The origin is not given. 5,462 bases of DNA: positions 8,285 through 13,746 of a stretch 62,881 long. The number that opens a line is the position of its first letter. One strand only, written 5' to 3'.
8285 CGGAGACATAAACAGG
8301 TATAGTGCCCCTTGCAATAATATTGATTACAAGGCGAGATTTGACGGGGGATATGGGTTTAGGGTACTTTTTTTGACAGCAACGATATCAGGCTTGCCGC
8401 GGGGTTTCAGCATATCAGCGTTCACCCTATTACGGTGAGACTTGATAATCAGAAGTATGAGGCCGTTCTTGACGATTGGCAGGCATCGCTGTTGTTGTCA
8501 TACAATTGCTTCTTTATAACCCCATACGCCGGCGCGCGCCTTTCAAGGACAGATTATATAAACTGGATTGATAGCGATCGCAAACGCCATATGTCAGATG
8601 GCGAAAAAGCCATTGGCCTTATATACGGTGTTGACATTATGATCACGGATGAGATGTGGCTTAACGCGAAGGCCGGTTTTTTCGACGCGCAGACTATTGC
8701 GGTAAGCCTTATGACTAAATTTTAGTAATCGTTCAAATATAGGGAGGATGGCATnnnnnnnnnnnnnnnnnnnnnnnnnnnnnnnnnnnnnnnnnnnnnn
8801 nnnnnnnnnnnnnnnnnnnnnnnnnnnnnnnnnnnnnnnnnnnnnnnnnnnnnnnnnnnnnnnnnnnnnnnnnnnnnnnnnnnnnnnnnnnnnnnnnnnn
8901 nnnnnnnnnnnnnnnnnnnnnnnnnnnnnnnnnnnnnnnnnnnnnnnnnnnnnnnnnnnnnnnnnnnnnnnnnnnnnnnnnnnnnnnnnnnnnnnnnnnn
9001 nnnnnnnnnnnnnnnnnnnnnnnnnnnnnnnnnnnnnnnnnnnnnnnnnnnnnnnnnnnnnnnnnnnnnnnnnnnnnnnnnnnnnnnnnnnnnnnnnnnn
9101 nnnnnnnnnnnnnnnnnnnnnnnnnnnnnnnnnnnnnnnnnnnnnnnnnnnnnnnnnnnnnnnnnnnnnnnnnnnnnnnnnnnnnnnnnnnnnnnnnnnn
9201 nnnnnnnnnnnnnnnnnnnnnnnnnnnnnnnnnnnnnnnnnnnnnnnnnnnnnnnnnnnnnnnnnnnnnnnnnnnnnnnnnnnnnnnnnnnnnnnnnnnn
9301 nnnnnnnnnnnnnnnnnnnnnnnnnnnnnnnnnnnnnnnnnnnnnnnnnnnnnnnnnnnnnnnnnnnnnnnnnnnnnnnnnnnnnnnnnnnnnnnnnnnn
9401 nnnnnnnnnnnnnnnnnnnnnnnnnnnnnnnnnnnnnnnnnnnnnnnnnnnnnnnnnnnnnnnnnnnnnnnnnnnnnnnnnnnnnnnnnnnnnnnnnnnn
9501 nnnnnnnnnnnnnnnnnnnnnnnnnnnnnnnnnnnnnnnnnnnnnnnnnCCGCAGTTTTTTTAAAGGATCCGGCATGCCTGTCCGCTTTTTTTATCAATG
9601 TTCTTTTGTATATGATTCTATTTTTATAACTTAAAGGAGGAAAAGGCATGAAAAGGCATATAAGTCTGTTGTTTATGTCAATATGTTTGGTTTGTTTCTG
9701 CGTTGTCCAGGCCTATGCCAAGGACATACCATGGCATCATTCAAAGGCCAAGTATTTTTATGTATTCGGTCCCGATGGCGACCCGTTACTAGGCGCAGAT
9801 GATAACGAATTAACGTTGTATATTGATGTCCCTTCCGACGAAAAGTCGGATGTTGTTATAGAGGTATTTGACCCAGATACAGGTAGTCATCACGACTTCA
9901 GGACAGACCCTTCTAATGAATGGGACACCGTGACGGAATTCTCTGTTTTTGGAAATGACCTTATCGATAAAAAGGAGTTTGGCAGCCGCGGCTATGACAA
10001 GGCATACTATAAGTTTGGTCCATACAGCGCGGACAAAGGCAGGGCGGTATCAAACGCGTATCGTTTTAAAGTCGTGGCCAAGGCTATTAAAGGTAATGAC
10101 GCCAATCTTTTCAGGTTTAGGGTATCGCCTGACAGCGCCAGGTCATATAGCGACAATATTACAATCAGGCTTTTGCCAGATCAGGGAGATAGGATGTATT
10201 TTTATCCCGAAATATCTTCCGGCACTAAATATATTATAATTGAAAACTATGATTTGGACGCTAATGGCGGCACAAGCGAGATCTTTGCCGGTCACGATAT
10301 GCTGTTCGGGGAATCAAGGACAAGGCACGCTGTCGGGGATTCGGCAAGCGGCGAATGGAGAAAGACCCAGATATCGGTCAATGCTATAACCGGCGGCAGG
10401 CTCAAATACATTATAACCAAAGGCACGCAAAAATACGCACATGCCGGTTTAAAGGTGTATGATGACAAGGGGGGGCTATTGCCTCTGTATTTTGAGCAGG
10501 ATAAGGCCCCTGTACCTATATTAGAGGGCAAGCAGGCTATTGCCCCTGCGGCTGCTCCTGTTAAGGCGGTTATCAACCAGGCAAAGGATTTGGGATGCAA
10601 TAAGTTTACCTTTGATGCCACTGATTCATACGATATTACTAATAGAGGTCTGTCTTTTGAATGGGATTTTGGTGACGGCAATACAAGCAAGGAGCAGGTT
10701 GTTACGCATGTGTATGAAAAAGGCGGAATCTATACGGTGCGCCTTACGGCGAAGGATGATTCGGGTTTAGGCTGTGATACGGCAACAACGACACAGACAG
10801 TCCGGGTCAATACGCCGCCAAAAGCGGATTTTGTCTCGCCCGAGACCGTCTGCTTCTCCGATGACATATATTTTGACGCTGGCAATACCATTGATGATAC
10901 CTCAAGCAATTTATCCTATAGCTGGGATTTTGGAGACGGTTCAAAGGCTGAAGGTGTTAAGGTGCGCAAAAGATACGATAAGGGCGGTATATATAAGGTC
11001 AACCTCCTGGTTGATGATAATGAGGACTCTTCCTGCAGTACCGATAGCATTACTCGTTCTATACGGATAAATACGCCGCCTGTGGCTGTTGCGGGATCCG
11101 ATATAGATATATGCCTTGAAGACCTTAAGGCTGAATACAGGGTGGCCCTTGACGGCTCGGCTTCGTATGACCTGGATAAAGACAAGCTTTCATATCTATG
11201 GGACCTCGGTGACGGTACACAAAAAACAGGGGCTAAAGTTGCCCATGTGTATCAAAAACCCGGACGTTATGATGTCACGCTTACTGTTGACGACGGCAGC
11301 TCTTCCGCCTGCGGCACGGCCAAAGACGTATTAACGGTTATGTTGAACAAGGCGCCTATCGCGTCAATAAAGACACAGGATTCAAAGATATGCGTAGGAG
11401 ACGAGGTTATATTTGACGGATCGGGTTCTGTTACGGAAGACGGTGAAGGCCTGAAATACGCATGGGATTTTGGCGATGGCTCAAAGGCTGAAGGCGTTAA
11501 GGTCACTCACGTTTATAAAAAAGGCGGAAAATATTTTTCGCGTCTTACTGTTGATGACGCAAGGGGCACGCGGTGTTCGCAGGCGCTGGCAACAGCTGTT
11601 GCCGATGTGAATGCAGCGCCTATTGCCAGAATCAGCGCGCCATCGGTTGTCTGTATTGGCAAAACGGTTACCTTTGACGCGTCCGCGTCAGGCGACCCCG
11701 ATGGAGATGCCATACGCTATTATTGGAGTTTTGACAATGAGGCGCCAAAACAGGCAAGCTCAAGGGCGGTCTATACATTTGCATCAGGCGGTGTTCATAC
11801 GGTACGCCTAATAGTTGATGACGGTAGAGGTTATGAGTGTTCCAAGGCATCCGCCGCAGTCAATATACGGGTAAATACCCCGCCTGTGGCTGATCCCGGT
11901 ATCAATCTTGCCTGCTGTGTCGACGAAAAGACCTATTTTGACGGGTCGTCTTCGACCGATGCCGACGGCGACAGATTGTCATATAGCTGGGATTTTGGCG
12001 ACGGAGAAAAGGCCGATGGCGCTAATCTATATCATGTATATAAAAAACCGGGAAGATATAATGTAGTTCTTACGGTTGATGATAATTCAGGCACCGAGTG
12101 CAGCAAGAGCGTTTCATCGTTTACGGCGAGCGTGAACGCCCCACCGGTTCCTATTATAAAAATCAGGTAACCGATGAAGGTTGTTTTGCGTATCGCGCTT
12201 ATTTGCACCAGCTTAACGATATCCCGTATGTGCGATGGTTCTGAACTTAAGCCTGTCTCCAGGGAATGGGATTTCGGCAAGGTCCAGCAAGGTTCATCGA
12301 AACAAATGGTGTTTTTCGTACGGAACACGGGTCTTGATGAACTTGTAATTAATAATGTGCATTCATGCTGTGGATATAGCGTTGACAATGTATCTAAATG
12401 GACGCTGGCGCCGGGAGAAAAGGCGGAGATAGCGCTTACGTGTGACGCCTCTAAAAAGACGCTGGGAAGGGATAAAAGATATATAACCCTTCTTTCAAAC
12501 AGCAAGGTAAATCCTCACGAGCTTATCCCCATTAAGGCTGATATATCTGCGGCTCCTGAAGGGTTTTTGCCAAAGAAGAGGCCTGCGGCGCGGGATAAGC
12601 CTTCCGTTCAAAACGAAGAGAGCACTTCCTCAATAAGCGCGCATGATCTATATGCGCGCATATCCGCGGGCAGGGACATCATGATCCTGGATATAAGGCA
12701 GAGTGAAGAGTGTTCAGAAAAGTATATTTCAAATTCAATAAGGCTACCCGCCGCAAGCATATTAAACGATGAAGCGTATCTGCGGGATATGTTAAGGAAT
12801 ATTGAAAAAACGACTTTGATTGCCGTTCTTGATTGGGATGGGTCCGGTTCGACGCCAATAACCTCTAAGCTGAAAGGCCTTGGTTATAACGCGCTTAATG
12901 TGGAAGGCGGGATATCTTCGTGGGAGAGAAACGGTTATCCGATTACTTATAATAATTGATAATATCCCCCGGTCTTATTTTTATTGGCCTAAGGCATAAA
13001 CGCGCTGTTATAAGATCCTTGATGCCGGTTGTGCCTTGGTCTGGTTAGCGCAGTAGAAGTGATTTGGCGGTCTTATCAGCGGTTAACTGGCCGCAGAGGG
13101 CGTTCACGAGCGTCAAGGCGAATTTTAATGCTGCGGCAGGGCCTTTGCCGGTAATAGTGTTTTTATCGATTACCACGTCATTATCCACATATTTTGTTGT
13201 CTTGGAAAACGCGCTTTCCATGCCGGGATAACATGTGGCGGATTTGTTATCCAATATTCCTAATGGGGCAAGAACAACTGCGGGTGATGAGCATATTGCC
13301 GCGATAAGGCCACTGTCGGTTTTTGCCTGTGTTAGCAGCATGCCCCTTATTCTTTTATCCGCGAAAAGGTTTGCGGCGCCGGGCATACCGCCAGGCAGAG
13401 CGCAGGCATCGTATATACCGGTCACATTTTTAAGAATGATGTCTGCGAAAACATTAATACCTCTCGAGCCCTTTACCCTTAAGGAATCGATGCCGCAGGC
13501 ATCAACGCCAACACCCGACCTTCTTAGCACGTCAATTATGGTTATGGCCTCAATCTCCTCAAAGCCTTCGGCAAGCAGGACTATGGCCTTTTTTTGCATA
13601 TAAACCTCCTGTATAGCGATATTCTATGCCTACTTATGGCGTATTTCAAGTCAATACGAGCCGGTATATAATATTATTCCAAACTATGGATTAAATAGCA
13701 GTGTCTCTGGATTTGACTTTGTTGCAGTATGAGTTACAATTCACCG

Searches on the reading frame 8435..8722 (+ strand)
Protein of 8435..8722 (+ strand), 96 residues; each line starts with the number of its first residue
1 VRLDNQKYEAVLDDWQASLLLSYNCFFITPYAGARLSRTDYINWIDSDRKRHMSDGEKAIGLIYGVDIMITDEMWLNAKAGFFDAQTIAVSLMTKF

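Call 8: search_protein_families(library=pfam, max_evalue=0.01, proteins=[window:8435-8722:+])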
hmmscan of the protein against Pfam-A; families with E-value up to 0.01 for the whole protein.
window:8435-8722:+ (96 aa): 1 family
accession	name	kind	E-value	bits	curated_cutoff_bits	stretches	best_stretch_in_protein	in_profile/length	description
PF01308.23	Chlam_OMP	-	0.0018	17.5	20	1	13-41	273-301/397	Chlamydia major outer membrane protein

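Call 11: search_protein_families(library=ncbifam, max_evalue=0.01, proteins=[window:8435-8722:+])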
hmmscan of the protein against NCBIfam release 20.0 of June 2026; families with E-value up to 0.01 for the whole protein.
window:8435-8722:+ (96 aa): 0 families

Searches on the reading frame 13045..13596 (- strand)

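Call 8: search_protein_families(library=pfam, max_evalue=0.01, proteins=[window:13045-13596:-])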
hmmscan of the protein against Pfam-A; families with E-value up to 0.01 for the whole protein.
window:13045-13596:- (183 aa): 1 family
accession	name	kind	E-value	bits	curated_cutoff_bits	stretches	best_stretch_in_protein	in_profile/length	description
PF01965.30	DJ-1_PfpI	-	8.7e-37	126.9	26.6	1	2-165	1-164/165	DJ-1/PfpI family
